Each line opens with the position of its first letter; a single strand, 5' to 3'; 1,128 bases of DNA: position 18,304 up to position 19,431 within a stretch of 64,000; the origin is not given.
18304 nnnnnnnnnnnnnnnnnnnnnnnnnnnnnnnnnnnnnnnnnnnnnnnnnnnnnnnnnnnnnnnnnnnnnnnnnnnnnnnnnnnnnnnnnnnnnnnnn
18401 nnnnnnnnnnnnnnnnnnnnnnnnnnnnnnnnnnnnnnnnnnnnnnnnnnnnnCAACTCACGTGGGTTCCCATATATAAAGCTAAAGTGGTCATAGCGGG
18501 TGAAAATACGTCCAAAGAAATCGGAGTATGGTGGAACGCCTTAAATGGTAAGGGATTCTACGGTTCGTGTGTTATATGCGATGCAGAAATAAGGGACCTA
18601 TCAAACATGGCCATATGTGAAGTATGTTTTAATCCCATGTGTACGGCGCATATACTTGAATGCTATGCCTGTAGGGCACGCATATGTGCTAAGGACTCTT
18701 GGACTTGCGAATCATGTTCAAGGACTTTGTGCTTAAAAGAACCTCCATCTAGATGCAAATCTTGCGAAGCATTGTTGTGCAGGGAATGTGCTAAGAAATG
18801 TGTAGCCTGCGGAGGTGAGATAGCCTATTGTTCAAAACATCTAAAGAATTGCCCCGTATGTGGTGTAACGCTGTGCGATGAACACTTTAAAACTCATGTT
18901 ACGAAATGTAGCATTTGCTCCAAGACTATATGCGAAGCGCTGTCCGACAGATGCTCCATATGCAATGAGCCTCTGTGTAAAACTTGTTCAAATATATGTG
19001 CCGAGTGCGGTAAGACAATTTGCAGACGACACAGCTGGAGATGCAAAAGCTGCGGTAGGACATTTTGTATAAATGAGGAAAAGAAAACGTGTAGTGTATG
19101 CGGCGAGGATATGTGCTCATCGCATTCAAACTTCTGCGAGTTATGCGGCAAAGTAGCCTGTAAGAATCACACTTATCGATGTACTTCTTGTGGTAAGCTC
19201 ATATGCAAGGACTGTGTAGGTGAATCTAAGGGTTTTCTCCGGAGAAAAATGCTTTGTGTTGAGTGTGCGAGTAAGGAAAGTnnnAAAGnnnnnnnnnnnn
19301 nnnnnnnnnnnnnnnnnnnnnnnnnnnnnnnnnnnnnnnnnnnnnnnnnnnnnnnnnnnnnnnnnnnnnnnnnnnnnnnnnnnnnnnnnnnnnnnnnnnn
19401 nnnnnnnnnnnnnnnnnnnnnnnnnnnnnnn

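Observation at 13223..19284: Co-directional pair: an Lhr helicase and a 1003-aa HerA-ATPase / coiled-coil / poly-zinc-knuckle protein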

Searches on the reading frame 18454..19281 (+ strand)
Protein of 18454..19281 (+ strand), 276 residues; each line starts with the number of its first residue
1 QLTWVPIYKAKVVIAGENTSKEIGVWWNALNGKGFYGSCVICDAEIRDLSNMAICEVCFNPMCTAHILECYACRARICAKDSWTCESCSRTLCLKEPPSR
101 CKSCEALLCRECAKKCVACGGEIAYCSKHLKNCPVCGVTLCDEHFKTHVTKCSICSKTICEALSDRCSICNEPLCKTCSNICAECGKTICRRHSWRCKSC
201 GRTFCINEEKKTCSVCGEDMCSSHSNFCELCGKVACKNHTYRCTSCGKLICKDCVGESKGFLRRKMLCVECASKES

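Call 27: search_protein_families(library=pfam, proteins=[window:18460-19281:+], max_evalue=5)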
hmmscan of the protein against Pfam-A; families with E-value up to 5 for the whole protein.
window:18460-19281:+ (274 aa): 1 family
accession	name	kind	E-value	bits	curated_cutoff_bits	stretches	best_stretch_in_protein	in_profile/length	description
PF06221.18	zf-C2HC5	-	0.046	14.2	25.8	3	194-222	19-48/54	Putative zinc finger motif, C2HC5-type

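Call 32: search_solved_structures(query=window:18460-19281:+, max_evalue=10)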
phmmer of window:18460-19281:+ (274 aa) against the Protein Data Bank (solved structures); distinct sequences matched with E-value up to 10: 4.
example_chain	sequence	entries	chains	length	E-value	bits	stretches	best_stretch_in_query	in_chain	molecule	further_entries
7qep_P3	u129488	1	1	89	0.089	15.4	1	176-211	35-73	60S RIBOSOMAL PROTEIN L37A (L43)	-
2mre_B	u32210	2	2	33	0.15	14.7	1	130-150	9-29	E3 ubiquitin-protein ligase RAD18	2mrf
5vf0_B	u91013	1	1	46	0.17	14.5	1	130-151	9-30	E3 ubiquitin-protein ligase RAD18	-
1x6h_A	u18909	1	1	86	0.33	13.5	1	148-193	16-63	Transcriptional repressor CTCF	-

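Call 44: search_protein_representatives(alignment_id=A3)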
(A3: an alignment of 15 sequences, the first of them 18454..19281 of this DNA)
Query: 15 sequences, 274 profile positions. Proteins with E-value up to 0.001 (for the whole library): 788; up to 1e-10: 269; up to 1e-30: 37. The best 150 are listed.
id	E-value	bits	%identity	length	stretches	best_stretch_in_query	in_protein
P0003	1.7e-95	335.7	-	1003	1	1-273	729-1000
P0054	2.1e-95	335.5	-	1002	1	1-274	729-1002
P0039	4.5e-95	334.4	-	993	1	1-273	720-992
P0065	1.4e-85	303.2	-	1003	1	1-272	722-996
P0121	1.1e-74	267.5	-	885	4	55-253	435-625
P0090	1.4e-72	260.6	-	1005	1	1-273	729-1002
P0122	4.8e-67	242.4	-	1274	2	3-252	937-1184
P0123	8.5e-56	205.5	-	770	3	52-258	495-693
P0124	3.9e-53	196.8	-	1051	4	51-253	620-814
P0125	3.0e-51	190.6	-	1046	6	54-254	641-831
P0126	2.7e-50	187.5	-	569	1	1-153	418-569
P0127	1.6e-49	185.0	-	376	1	4-272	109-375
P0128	1.9e-49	184.7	-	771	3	146-255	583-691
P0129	8.7e-48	179.3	-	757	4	100-252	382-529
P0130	2.7e-46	174.3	-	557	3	54-224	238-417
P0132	1.5e-45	171.9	-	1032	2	126-273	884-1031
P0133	2.6e-45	171.1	-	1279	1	18-273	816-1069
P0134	2.8e-44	167.7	-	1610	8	110-246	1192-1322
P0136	3.2e-39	151.2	-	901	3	51-255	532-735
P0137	3.3e-39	151.1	-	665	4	55-187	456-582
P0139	1.1e-38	149.5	-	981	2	165-273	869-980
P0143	2.8e-35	138.2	-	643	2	3-145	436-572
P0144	1.1e-34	136.3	-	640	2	2-144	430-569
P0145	1.6e-34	135.8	-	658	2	55-258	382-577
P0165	2.5e-27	112.1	-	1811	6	55-255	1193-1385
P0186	1.6e-23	99.7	-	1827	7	50-254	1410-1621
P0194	3.2e-22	95.4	-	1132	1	150-241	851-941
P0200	3.5e-21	92.0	-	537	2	140-272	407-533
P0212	5.5e-20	88.1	-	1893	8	149-257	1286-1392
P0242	1.2e-17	80.4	-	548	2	162-272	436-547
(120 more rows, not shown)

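Call 46: search_protein_families(library=pfam, proteins=[P0121, P0123, P0128, P0130, P0132, P0133, P0143, P0122, P0134, P0125], max_evalue=0.01)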
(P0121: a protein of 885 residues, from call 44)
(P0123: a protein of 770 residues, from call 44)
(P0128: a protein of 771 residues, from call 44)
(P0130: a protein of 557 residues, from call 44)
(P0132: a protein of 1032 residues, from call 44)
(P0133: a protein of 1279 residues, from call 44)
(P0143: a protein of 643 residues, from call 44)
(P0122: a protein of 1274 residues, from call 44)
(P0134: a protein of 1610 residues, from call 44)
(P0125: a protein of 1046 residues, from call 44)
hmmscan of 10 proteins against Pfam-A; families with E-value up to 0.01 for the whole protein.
P0121 (885 aa): 0 families

P0123 (770 aa): 0 families

P0128 (771 aa): 0 families

P0130 (557 aa): 1 family
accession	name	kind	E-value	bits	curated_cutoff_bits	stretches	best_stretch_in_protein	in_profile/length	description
PF00179.31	UQ_con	-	9.7e-11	41.9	27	1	46-139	32-128/140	Ubiquitin-conjugating enzyme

P0132 (1032 aa): 4 families
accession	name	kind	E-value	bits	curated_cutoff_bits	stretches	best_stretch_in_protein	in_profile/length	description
PF01935.23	DUF87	-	6.4e-08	33.4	23.2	1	31-87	10-68/220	Helicase HerA, central domain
PF05872.18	HerA_C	-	0.00012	21.3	22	1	31-86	9-64/502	Helicase HerA-like C-terminal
PF10412.15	TrwB_AAD_bind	-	0.00042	19.8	20.5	1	43-85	15-57/387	Type IV secretion-system coupling protein DNA-binding domain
PF12846.13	AAA_10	-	0.0096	15.4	27.5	0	44-94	22-72/362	AAA-like domain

P0133 (1279 aa): 4 families
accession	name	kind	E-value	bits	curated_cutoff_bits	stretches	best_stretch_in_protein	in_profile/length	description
PF05872.18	HerA_C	-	3.9e-08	32.8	22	1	52-94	23-65/502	Helicase HerA-like C-terminal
PF01935.23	DUF87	-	5.4e-07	30.4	23.2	1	48-94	21-68/220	Helicase HerA, central domain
PF04108.17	ATG17_like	-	6.6e-05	23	43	1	655-773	190-301/355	Autophagy protein ATG17-like domain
PF10412.15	TrwB_AAD_bind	-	0.00031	20.2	20.5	1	49-91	14-56/387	Type IV secretion-system coupling protein DNA-binding domain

P0143 (643 aa): 0 families

P0122 (1274 aa): 0 families

P0134 (1610 aa): 0 families

P0125 (1046 aa): 2 families
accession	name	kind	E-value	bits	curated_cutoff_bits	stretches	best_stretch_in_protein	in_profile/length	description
PF00092.34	VWA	-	3.3e-07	31.1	23.8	1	204-347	20-168/174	von Willebrand factor type A domain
PF13768.12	VWA_3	-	0.00013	22.4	27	1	184-336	2-151/155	von Willebrand factor type A domain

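Call 50: list_cluster_members(proteins=[P0121, P0123, P0128, P0130, P0132, P0133, P0143, P0122, P0134, P0165])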
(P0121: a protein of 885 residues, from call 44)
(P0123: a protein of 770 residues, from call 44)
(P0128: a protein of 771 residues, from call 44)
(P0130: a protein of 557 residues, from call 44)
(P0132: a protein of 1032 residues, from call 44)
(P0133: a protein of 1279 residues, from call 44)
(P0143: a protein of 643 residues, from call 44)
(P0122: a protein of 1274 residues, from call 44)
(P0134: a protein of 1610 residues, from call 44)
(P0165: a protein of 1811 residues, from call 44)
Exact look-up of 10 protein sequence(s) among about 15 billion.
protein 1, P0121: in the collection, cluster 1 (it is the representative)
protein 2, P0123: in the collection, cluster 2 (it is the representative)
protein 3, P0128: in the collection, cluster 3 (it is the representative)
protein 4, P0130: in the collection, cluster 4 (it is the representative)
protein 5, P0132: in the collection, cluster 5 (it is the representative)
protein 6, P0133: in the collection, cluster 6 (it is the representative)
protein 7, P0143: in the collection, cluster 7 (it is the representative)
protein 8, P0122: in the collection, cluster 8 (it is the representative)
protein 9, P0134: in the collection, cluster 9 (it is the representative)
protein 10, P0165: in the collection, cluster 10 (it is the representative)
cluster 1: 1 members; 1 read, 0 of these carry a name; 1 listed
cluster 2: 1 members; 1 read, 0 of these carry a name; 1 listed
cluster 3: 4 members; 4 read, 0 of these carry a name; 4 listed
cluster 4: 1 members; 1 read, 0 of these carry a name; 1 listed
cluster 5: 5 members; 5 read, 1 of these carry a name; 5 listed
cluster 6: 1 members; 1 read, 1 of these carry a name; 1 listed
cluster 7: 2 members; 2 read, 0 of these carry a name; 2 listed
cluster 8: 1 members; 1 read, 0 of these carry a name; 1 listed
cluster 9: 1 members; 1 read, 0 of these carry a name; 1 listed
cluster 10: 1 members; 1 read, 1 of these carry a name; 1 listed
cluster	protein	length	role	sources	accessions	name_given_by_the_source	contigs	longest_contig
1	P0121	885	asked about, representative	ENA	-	-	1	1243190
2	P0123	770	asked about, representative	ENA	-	-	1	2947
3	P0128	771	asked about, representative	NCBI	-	-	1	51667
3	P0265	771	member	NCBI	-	-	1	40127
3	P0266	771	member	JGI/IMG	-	-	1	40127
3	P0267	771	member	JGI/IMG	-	-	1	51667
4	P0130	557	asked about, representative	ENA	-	-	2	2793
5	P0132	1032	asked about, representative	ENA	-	-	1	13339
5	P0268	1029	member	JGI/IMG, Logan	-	hypothetical protein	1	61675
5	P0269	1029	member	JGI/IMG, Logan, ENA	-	-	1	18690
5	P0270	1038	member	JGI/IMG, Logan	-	-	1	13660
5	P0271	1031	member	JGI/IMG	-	-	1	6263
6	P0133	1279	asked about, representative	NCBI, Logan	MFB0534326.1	MAG: helicase HerA-like domain-containing protein [Anaerolineae bacterium]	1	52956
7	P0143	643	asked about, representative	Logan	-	-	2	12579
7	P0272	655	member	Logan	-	-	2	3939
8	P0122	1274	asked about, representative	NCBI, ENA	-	-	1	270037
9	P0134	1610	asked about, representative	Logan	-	-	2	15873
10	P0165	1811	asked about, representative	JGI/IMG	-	hypothetical protein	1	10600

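Call 51: find_encoding_contigs(protein=P0133, flank=7000, max_places=2)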
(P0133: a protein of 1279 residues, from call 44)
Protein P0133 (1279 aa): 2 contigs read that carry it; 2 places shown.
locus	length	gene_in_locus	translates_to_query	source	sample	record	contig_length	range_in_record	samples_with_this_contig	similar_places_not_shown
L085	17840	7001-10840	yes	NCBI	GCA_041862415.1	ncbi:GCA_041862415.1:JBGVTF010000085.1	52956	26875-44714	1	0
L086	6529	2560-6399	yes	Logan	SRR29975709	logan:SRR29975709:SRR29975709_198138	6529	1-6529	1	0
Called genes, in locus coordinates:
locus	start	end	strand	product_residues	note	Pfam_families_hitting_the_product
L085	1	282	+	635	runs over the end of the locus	PF00111:Fer2, PF17650:RACo_linker, PF17651:Raco_middle, PF14574:RACo_C_ter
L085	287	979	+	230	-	PF00535:Glycos_transf_2, PF13641:Glyco_tranf_2_3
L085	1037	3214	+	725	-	-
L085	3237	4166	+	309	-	PF00809:Pterin_bind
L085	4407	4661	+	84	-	-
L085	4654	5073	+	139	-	PF01850:PIN (weak)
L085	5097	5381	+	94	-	-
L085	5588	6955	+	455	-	PF13428:TPR_14 (faint), PF04471:Mrr_cat, PF13374:TPR_10 (faint), PF07719:TPR_2 (faint), PF13432:TPR_16 (weak), PF14559:TPR_19 (weak), PF13431:TPR_17 (weak), PF00515:TPR_1 (weak), +3 more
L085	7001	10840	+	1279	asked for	PF01935:DUF87 (weak), PF05872:HerA_C (weak)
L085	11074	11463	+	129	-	-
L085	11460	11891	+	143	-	PF01844:HNH, PF14279:HNH_5 (weak)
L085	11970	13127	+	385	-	PF16491:Peptidase_M48_N, PF05569:Peptidase_M56 (weak), PF01435:Peptidase_M48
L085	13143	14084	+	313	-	PF00535:Glycos_transf_2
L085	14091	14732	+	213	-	PF13489:Methyltransf_23, PF07021:MetW (faint), PF13847:Methyltransf_31, PF08241:Methyltransf_11, PF08242:Methyltransf_12, PF13649:Methyltransf_25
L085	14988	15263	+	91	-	PF04014:MazE_antitoxin (weak)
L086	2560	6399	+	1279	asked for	PF01935:DUF87 (weak), PF05872:HerA_C (weak)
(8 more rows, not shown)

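Call 52: find_encoding_contigs(protein=P0268, flank=7000, max_places=2)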
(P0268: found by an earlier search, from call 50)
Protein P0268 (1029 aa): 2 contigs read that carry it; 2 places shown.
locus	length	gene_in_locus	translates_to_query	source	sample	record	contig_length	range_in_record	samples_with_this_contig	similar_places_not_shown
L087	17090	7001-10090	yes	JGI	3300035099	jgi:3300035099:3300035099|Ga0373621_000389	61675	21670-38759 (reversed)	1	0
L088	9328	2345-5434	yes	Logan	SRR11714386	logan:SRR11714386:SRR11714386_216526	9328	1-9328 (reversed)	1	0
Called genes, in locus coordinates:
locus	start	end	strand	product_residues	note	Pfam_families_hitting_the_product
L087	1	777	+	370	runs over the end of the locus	PF00571:CBS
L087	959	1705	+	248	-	-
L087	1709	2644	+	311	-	PF00288:GHMP_kinases_N (weak)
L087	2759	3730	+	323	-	PF01895:PhoU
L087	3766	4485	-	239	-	PF00702:Hydrolase, PF13419:HAD_2, PF13242:Hydrolase_like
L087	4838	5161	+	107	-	PF04358:DsrC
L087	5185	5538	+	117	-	PF02635:DsrE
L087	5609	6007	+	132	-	PF02311:AraC_binding, PF07883:Cupin_2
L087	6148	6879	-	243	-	-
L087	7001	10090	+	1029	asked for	PF01935:DUF87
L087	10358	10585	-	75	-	PF01938:TRAM, PF21579:PabTrmU54_TRAM_dom (weak)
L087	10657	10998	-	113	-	PF01938:TRAM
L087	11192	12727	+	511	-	PF13353:Fer4_12, PF04055:Radical_SAM, PF13186:SPASM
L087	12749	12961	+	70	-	-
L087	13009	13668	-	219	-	PF21473:OB_Ssb-like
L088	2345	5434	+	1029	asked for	PF01935:DUF87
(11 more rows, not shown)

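Call 53: find_encoding_contigs(protein=P0143, flank=7000, max_places=2)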
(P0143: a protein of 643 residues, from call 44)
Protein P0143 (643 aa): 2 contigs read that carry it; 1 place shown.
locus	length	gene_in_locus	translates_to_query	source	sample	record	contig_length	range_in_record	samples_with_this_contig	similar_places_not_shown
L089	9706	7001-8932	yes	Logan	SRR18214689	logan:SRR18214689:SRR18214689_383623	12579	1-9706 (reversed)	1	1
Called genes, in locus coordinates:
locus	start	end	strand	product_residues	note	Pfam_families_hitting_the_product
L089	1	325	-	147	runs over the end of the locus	-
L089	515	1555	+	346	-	-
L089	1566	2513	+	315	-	-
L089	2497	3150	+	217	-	-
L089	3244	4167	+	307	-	-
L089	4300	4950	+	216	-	PF18754:Nmad3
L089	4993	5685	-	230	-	-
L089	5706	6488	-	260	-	-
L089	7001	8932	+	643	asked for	-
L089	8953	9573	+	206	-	-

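Call 54: find_encoding_contigs(protein=P0139, flank=7000, max_places=2)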
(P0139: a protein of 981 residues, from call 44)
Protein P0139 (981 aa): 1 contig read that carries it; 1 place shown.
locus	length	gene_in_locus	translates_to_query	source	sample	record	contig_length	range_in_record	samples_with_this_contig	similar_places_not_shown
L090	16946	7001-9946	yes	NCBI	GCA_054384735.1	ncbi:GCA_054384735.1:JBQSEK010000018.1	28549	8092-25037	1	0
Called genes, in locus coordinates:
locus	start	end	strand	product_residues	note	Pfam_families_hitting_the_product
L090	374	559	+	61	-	PF03911:Sec61_beta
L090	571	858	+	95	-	PF03819:MazG, PF12643:MazG-like (faint)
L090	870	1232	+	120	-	-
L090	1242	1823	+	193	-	PF02441:Flavoprotein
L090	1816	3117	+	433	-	PF20695:UbiD_N, PF01977:UbiD, PF20696:UbiD_C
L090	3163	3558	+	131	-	PF01989:AcnX_swivel_put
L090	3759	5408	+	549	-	PF01921:tRNA-synt_1f, PF19269:Anticodon_2 (weak)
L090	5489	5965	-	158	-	PF08281:Sigma70_r4_2 (faint), PF13404:HTH_AsnC-type (weak), PF13412:HTH_24, PF08279:HTH_11 (weak), PF01037:AsnC_trans_reg (weak)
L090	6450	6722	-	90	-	PF02597:ThiS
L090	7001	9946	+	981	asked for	PF01935:DUF87, PF05872:HerA_C (weak), PF12846:AAA_10 (faint)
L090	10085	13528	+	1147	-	PF01841:Transglut_core, PF01060:TTR-52 (faint), PF02369:Big_1 (faint), PF11974:bMG3 (faint), PF20598:DUF6795 (faint), PF13620:CarboxypepD_reg (weak)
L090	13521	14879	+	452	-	PF14258:DUF4350, PF09822:ABC_transp_aux (weak)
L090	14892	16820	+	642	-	PF20030:bpMoxR (weak), PF07726:AAA_3, PF07728:AAA_5, PF14890:Intein_splicing, PF17863:AAA_lid_2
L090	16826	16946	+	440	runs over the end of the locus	PF01882:DUF58, PF13519:VWA_2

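Call 55: find_encoding_contigs(protein=P0128, flank=6000, max_places=2)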
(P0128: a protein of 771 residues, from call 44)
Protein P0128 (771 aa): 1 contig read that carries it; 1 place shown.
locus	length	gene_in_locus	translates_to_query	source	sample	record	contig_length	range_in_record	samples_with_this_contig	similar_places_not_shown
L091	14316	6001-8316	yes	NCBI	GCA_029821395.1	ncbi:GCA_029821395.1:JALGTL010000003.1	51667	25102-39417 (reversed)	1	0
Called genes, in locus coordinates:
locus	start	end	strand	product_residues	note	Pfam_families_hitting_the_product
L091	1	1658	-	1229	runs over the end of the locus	PF00754:F5_F8_type_C, PF22633:F5_F8_type_C_2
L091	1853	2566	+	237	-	-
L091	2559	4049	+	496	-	PF17862:AAA_lid_3 (faint), PF00004:AAA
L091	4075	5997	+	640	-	PF00176:SNF2-rel_dom, PF00270:DEAD, PF04851:ResIII, PF00271:Helicase_C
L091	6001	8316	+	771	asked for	-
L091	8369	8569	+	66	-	PF11211:DUF2997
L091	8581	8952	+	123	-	PF06868:DUF1257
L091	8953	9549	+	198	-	PF13353:Fer4_12, PF04055:Radical_SAM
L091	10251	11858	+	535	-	PF00111:Fer2, PF17651:Raco_middle, PF14574:RACo_C_ter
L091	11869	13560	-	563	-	PF13320:GH123_cat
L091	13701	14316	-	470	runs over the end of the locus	-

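Call 56: find_encoding_contigs(protein=P0121, flank=6000, max_places=1)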
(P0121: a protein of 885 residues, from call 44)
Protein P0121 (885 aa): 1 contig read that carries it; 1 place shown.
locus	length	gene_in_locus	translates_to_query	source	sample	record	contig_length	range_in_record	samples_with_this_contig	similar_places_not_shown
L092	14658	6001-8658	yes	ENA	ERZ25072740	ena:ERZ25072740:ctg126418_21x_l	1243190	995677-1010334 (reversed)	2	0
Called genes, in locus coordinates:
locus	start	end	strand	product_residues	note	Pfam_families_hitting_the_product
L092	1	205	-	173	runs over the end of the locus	-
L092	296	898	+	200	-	PF10604:Polyketide_cyc2 (weak), PF03364:Polyketide_cyc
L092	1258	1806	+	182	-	-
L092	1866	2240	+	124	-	-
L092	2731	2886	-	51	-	-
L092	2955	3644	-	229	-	PF00127:Copper-bind (faint)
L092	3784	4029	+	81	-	-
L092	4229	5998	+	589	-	PF00176:SNF2-rel_dom, PF00270:DEAD (weak), PF04851:ResIII, PF00271:Helicase_C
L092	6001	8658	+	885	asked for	-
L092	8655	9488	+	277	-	PF04471:Mrr_cat, PF22722:NA-iREase1 (weak)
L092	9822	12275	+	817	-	-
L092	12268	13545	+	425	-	-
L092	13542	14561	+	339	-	PF13091:PLDc_2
